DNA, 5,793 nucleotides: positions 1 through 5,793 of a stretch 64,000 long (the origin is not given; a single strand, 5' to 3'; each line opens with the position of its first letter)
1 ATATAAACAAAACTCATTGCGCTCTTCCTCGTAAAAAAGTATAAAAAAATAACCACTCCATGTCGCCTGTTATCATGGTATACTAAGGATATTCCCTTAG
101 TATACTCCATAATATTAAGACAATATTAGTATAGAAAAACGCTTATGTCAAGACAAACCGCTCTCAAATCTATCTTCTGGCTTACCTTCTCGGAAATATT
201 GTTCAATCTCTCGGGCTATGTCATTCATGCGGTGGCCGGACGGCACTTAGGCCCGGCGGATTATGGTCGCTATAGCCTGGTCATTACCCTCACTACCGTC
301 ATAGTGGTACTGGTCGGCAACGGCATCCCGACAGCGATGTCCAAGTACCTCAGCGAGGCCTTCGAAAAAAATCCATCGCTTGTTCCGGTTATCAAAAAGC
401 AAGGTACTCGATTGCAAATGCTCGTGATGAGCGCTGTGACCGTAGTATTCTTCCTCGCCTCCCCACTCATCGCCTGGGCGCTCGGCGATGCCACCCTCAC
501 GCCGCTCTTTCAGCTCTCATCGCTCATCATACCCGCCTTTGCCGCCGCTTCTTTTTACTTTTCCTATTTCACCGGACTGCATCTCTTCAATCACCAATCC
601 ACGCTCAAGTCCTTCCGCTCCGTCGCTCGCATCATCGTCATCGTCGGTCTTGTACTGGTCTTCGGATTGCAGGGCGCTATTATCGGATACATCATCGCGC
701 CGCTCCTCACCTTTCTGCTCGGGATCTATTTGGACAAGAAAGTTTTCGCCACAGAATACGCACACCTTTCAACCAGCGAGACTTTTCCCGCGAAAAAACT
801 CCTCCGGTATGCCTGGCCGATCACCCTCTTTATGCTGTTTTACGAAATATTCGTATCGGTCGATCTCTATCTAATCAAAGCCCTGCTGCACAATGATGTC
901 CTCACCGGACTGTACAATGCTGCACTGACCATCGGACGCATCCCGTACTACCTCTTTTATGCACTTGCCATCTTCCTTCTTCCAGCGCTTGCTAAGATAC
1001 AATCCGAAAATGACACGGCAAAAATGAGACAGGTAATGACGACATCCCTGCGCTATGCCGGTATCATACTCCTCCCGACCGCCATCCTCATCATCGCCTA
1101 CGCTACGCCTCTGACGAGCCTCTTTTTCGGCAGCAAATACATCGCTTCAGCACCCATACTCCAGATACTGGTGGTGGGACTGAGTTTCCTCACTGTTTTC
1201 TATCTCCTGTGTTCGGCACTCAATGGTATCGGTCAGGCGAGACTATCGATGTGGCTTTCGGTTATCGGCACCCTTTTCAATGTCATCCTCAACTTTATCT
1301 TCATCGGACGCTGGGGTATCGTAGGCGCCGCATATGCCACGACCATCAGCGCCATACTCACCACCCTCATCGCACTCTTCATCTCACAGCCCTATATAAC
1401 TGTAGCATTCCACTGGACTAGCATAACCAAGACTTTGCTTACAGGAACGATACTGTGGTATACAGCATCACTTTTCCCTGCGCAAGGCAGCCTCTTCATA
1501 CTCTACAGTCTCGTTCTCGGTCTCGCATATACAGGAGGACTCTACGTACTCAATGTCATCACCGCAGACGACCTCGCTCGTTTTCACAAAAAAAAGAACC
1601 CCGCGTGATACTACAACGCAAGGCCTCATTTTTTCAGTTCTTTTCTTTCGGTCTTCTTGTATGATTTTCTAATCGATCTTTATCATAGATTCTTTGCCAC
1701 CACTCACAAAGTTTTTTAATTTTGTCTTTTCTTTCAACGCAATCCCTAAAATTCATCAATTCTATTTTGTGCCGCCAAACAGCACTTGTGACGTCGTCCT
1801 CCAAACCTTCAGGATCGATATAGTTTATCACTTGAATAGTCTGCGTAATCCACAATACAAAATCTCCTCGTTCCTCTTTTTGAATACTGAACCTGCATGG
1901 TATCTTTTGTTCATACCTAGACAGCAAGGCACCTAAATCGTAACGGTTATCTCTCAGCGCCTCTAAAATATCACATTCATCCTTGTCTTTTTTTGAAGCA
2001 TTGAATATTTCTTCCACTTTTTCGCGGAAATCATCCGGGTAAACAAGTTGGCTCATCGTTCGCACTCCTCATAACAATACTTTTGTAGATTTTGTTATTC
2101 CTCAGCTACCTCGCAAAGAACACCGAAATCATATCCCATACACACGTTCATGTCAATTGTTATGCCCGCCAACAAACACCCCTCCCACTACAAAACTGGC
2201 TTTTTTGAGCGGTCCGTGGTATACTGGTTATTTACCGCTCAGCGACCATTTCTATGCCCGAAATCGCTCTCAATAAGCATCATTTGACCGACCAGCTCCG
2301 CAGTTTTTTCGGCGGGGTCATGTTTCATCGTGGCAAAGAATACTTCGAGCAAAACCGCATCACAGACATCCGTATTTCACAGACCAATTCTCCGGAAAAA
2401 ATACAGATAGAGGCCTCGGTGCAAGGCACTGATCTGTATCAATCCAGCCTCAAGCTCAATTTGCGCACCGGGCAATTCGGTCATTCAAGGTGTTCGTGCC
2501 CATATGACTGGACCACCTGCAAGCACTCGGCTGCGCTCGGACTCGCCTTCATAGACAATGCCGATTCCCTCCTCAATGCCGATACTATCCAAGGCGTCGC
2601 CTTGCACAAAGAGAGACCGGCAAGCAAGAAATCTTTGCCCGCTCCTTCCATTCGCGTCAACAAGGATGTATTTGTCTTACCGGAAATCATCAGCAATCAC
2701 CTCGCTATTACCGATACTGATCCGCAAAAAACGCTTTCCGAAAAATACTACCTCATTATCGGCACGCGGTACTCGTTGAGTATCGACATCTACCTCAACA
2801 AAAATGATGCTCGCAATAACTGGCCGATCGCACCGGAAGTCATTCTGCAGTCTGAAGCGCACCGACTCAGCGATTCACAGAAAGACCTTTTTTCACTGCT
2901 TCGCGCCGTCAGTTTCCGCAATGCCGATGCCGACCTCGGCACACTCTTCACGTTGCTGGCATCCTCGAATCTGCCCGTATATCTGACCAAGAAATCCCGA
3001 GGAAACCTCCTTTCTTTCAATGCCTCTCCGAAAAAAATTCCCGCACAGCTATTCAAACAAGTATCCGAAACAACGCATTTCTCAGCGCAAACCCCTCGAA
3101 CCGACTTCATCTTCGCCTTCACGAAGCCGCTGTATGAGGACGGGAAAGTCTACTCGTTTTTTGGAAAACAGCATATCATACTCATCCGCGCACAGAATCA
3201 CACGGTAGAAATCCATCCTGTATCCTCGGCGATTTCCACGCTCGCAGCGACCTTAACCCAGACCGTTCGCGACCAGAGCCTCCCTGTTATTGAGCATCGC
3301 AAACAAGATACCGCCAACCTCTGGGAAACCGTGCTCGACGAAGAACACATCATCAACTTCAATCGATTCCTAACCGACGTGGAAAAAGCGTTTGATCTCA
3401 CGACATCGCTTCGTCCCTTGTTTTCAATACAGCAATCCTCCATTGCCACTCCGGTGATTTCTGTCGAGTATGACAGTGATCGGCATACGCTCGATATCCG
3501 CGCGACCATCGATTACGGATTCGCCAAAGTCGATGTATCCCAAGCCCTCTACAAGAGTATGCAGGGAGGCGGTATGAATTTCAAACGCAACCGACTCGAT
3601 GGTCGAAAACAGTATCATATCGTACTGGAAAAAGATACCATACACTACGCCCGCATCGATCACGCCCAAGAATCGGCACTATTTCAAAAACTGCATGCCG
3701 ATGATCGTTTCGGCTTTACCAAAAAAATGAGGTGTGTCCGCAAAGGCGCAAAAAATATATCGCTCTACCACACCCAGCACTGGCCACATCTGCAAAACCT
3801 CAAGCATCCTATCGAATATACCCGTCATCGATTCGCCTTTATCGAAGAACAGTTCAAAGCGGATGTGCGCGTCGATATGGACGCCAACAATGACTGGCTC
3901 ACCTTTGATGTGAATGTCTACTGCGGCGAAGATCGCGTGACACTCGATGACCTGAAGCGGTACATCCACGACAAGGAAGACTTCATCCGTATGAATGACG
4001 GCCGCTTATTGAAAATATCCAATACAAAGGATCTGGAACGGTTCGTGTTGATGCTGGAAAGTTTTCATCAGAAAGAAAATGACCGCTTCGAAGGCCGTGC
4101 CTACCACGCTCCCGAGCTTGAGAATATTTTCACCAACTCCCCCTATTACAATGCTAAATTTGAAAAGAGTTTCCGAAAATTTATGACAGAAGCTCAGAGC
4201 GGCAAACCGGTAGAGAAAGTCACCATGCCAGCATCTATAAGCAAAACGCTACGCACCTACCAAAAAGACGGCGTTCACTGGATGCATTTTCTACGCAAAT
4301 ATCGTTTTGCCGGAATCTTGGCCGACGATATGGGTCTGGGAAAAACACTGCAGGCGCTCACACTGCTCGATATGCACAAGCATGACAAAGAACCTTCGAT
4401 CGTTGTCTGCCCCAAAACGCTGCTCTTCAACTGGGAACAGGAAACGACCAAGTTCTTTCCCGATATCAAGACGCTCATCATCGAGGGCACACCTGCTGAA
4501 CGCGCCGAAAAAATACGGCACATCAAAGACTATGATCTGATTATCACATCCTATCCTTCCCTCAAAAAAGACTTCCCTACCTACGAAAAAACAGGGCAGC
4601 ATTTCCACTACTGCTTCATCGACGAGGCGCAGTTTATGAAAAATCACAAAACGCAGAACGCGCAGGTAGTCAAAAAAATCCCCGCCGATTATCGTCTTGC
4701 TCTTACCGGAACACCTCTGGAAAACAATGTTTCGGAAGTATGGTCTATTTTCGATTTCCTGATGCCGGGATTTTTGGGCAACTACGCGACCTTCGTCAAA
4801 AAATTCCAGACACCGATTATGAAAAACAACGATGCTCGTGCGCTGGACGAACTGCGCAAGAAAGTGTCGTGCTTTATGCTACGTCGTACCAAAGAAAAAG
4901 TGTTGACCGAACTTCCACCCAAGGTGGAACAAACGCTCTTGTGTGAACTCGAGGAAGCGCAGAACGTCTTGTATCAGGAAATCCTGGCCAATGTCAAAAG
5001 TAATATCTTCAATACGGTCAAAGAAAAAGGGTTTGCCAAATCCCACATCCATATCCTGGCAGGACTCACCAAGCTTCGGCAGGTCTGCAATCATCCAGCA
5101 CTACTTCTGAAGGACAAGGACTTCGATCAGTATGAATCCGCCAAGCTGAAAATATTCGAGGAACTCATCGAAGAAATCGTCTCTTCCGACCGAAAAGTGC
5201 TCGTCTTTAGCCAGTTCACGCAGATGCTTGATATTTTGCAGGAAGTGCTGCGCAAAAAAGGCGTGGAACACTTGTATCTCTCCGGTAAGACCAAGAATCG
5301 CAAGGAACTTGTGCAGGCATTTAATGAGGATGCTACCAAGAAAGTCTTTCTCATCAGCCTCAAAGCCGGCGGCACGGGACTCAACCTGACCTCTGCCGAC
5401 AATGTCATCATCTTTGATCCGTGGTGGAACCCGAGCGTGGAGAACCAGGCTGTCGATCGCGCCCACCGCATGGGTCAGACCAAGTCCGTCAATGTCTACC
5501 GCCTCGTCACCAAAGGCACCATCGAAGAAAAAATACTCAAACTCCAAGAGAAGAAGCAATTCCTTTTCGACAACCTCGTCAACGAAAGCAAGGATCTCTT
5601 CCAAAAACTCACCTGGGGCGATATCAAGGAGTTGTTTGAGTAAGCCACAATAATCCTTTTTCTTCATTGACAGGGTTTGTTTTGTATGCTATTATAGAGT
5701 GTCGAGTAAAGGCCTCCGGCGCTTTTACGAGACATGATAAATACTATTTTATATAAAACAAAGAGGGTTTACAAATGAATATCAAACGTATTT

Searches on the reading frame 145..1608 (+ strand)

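Call 51: search_protein_families(library=pfam, proteins=[window:145-1608:+], max_evalue=0.00001)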
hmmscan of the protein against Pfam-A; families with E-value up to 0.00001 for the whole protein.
window:145-1608:+ (487 aa): 4 families
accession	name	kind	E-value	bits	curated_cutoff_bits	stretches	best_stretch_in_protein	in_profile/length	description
PF01943.22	Polysacc_synt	-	8.5e-26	91.4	28.2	1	7-286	2-274/274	Polysaccharide biosynthesis protein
PF13440.11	Polysacc_synt_3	-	4.7e-19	69.2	23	1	33-336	4-292/293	Polysaccharide biosynthesis protein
PF03023.19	MurJ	-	4.1e-14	52.5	27.4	1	88-455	60-447/451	Lipid II flippase MurJ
PF01554.23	MatE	-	3.4e-08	33.8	24.9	1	227-385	3-161/161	MatE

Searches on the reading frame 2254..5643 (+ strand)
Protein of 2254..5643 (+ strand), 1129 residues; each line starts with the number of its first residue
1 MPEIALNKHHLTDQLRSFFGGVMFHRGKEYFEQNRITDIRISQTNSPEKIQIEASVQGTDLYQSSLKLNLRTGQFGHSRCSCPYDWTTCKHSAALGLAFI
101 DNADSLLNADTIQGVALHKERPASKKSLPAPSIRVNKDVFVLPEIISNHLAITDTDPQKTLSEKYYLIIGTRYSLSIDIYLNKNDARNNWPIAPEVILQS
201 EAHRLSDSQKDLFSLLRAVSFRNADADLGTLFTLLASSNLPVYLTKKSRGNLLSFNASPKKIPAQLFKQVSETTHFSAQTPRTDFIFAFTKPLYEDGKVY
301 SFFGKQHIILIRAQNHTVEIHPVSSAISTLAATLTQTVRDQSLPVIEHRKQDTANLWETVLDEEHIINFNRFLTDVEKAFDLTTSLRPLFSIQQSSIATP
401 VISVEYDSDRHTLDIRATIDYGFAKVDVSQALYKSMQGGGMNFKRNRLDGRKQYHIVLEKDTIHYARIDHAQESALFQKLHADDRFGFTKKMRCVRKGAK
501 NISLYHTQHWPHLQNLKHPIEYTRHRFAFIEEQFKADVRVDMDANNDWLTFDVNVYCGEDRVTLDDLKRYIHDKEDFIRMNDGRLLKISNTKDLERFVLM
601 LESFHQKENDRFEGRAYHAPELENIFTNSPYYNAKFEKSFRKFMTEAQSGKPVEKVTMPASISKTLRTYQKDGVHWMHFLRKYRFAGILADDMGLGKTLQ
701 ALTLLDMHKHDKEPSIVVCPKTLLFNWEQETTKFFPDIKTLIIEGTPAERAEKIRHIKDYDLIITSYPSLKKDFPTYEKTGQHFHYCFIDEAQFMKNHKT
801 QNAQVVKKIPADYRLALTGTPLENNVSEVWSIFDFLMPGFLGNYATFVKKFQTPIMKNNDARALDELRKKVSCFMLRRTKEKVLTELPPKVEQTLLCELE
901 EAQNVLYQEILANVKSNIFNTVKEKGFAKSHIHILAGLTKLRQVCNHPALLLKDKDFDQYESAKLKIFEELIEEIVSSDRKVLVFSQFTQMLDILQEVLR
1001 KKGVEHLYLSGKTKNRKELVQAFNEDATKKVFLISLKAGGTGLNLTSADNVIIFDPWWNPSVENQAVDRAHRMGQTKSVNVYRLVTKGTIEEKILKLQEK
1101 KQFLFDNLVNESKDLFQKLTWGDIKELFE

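Call 51: search_protein_families(library=pfam, proteins=[window:2254-5643:+], max_evalue=0.00001)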
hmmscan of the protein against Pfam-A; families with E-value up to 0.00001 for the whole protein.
window:2254-5643:+ (1129 aa): 4 families
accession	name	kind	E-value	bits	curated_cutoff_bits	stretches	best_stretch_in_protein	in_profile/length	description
PF00176.29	SNF2-rel_dom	-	4.1e-71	239.9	24.9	1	669-949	1-289/290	SNF2-related domain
PF00271.37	Helicase_C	-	4.3e-25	88.5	23.5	1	968-1074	6-110/110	Helicase conserved C-terminal domain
PF04851.21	ResIII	-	7e-12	46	22.5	1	664-821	2-162/164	Type III restriction enzyme, res subunit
PF11496.14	HDA2-3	-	8.4e-08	32.1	27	1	898-1098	11-233/278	Class II histone deacetylase complex subunits 2 and 3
